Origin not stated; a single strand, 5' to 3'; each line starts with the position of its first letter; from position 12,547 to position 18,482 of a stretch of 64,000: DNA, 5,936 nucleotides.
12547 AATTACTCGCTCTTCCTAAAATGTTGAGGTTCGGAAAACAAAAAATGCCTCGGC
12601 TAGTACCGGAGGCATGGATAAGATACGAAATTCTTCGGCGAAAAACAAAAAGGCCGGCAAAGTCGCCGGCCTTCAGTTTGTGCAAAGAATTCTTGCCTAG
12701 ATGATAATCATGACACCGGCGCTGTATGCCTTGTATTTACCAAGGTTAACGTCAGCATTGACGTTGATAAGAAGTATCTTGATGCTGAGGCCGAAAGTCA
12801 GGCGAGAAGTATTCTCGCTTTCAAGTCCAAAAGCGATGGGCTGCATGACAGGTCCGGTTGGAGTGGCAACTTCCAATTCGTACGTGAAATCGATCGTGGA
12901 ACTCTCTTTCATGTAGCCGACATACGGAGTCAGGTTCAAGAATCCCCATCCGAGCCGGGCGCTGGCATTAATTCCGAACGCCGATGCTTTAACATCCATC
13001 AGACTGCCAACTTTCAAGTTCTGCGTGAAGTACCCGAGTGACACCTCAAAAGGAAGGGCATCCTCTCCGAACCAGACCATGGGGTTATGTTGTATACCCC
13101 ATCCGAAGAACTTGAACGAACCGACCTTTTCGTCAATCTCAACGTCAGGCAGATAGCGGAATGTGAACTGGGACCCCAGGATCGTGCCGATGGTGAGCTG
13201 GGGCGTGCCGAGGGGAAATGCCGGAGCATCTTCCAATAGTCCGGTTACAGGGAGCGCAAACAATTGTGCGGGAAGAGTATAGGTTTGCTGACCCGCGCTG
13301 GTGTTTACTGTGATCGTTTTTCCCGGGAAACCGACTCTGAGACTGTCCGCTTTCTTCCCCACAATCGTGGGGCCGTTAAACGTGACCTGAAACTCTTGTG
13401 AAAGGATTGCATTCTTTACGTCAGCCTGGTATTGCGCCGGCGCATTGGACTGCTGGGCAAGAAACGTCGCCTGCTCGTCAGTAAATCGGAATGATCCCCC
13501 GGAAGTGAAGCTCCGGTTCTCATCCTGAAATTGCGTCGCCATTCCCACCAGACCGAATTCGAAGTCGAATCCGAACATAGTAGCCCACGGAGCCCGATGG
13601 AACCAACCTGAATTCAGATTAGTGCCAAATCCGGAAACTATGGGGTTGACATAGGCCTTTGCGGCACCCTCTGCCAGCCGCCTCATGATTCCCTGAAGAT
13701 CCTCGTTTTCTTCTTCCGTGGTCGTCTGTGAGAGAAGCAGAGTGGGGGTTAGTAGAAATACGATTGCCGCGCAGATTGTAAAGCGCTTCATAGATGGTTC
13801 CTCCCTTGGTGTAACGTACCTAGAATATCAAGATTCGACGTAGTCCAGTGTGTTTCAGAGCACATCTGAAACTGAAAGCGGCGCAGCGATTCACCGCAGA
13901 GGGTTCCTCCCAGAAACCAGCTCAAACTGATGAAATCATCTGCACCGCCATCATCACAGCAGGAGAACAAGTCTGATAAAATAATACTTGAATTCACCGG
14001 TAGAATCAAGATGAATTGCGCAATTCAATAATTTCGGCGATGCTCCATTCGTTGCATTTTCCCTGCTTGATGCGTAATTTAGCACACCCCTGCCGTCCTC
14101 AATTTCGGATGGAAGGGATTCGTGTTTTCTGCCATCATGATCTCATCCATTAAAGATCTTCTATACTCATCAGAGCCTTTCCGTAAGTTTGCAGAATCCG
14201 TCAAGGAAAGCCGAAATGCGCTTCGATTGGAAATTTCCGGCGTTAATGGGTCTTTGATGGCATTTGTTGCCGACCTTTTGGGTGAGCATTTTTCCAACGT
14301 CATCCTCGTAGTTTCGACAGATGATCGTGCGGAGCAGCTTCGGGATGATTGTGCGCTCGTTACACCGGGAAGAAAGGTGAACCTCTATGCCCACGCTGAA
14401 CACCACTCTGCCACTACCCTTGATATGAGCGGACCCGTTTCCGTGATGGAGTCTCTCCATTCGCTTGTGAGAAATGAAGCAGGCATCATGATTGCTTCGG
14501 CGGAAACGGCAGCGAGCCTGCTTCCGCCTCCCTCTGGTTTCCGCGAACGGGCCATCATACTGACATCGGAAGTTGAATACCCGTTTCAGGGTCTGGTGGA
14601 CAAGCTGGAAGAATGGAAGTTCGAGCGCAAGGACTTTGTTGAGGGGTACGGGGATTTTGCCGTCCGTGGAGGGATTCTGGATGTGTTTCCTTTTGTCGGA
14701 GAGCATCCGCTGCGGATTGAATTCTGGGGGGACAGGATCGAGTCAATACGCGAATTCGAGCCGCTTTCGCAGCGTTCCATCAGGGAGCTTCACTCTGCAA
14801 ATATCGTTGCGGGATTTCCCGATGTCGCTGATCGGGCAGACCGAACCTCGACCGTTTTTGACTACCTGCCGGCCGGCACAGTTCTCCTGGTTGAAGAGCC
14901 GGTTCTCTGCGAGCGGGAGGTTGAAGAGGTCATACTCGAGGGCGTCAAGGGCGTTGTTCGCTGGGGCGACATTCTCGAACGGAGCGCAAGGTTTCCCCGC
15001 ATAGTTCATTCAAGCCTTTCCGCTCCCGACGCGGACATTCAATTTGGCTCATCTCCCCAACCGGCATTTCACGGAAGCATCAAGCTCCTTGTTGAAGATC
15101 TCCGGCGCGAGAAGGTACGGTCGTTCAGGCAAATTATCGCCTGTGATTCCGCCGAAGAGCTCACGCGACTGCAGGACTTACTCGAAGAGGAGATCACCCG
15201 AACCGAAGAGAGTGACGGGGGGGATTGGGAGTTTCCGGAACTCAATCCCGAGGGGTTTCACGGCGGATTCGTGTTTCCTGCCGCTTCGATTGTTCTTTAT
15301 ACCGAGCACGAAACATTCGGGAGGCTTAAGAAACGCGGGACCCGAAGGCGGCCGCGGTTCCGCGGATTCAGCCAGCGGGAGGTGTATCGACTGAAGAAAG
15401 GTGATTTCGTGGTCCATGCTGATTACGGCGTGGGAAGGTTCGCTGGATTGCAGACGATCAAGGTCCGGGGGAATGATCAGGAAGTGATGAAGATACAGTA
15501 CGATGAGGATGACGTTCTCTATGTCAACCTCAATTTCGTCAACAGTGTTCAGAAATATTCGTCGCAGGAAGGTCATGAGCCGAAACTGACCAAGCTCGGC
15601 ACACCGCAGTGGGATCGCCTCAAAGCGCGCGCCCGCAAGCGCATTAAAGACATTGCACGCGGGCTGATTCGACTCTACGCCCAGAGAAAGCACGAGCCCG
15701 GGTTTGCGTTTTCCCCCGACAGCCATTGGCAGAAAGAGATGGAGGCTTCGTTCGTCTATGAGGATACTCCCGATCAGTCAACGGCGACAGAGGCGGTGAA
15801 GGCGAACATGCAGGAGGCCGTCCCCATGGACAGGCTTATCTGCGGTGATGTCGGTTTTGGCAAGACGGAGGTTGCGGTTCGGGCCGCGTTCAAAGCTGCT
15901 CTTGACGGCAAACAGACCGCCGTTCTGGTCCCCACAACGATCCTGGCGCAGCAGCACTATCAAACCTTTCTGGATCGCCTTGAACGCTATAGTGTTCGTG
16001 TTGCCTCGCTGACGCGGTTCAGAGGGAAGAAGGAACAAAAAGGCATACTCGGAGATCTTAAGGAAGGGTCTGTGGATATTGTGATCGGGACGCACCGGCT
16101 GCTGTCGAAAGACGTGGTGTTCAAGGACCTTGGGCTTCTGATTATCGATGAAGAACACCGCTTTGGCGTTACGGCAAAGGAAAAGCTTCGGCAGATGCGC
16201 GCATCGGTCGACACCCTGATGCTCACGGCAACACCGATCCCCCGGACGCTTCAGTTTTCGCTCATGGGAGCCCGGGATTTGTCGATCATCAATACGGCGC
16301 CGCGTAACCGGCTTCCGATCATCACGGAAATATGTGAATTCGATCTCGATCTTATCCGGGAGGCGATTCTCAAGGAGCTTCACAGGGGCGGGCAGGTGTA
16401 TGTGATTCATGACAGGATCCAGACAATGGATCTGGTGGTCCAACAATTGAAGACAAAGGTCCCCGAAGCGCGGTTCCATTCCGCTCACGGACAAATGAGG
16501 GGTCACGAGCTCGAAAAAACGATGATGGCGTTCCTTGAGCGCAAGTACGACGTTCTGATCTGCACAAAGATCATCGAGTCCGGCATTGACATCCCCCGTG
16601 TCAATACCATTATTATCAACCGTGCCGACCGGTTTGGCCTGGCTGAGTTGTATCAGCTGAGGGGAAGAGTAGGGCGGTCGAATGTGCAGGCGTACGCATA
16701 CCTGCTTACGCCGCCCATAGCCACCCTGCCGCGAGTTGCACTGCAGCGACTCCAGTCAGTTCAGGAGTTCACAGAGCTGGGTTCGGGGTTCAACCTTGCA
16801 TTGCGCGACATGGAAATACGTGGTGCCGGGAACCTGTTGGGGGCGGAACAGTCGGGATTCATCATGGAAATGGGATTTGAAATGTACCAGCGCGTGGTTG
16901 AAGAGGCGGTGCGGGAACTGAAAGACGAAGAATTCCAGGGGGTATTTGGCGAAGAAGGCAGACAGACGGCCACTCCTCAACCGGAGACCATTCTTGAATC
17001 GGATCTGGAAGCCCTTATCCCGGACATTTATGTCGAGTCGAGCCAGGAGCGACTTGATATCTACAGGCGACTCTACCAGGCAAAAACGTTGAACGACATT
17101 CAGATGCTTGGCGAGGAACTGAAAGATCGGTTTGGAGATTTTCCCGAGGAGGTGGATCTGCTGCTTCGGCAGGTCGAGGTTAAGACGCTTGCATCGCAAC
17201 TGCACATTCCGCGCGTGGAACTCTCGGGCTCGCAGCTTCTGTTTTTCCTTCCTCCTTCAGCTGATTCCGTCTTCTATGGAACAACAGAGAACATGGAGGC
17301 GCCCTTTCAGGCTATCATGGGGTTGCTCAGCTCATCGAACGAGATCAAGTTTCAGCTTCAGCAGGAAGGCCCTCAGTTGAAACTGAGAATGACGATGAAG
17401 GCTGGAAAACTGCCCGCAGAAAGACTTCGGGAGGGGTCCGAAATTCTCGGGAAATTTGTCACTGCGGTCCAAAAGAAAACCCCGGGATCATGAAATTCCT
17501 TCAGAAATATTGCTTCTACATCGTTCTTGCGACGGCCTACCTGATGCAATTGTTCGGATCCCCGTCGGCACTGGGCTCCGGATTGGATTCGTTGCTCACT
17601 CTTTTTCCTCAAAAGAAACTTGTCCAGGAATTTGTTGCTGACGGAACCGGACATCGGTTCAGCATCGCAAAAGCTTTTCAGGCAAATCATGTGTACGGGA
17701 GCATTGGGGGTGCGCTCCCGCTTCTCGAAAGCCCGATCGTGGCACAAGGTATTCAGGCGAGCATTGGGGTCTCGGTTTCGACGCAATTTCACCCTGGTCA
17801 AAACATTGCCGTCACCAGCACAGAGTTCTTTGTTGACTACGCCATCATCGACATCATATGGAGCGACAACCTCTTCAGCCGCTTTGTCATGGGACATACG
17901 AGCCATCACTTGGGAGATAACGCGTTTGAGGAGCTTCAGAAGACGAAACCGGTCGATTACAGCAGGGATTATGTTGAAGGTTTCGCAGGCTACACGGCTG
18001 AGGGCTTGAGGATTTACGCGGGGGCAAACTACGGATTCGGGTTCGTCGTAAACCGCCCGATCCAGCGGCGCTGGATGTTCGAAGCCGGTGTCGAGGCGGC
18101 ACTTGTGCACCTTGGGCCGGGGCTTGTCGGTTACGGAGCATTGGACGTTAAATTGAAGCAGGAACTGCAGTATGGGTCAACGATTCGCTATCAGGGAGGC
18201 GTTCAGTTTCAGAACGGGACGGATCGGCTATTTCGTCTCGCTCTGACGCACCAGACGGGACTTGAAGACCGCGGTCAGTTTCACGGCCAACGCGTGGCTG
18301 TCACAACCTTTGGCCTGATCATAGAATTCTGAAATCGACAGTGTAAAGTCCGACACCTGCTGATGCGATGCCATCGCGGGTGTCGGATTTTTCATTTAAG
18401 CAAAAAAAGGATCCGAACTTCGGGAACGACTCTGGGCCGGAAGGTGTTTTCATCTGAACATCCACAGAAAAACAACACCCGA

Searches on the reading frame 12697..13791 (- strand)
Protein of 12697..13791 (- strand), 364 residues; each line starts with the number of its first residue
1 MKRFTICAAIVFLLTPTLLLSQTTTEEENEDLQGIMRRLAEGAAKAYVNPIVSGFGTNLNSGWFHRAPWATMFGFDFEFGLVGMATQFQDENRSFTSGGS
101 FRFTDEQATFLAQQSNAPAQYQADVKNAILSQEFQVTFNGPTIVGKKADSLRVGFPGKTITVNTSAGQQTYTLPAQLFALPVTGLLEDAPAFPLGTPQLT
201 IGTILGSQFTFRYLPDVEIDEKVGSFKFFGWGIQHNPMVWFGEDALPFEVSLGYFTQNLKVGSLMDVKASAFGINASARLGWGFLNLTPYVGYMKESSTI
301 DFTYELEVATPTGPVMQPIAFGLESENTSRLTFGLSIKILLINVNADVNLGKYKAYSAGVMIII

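Call 31: search_protein_families(library=pfam, proteins=[window:12697-13791:-], max_evalue=0.001)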
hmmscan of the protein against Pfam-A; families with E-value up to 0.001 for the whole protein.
window:12697-13791:- (364 aa): 1 family
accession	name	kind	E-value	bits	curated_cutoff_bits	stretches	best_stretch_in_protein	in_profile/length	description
PF20230.4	DUF6588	-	1.9e-41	142.7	27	1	1-362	1-317/319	Family of unknown function (DUF6588)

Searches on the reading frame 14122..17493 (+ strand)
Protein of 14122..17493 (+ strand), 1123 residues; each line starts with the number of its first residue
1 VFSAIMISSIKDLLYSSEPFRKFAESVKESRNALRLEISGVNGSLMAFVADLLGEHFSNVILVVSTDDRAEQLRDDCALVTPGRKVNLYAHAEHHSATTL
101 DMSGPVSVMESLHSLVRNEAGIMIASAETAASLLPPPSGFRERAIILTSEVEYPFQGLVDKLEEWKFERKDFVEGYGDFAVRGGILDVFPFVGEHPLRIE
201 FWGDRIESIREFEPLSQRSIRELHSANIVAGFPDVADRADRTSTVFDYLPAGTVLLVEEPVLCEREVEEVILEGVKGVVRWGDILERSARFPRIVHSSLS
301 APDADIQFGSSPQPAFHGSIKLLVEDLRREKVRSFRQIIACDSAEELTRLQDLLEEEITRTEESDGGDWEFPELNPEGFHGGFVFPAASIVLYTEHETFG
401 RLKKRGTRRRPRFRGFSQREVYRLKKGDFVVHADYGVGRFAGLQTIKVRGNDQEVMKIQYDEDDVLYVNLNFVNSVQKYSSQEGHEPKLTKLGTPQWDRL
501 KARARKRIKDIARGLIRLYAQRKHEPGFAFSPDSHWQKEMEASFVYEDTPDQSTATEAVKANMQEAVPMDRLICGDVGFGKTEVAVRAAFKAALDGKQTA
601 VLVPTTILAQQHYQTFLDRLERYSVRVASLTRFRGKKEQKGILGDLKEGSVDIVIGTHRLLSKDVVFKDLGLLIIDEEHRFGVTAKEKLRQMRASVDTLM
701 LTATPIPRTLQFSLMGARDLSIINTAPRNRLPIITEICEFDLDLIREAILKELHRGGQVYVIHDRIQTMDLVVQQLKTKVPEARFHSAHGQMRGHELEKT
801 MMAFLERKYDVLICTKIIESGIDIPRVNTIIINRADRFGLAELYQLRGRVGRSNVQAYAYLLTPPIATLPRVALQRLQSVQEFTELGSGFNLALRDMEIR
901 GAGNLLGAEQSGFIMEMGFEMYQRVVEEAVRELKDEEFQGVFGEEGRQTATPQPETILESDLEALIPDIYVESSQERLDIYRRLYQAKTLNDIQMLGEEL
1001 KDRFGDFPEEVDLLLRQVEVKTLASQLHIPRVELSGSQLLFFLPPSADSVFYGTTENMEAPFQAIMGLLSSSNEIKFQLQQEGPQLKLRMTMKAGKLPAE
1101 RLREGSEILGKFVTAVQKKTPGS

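Call 31: search_protein_families(library=pfam, proteins=[window:14122-17493:+], max_evalue=0.001)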
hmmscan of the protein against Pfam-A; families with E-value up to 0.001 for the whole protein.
window:14122-17493:+ (1123 aa): 8 families
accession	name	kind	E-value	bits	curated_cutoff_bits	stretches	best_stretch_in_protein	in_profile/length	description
PF00270.35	DEAD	-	2.7e-26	92.7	26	1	549-710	1-164/167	DEAD/DEAH box helicase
PF03461.20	TRCF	-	4.9e-23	81.8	25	1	961-1048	2-89/95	TRCF domain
PF00271.37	Helicase_C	-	2.3e-22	79.7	23.5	1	748-853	9-109/110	Helicase conserved C-terminal domain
PF17757.6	UvrB_inter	-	1.1e-21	77.1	22.9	1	147-229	3-86/91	UvrB interaction domain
PF02559.22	CarD_TRCF_RID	-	2.3e-15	56.8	23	1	424-480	1-57/57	CarD-like/TRCF RID domain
PF04851.21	ResIII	-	6.1e-13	49.4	22.5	1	549-705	5-162/164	Type III restriction enzyme, res subunit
PF22590.2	Cas3-like_C_2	-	3.9e-05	24.3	27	1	756-853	2-104/106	CRISPR-associated nuclease/helicase Cas3, C-terminal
PF00176.29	SNF2-rel_dom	-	0.00013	21.6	24.9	1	572-711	21-169/290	SNF2-related domain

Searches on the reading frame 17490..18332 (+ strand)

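Call 31: search_protein_families(library=pfam, proteins=[window:17490-18332:+], max_evalue=0.001)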
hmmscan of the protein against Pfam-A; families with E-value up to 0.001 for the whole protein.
window:17490-18332:+ (280 aa): 1 family
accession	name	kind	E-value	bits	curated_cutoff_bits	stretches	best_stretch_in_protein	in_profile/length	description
PF06727.17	DUF1207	-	4e-09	36.4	22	1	39-277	88-339/342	Protein of unknown function (DUF1207)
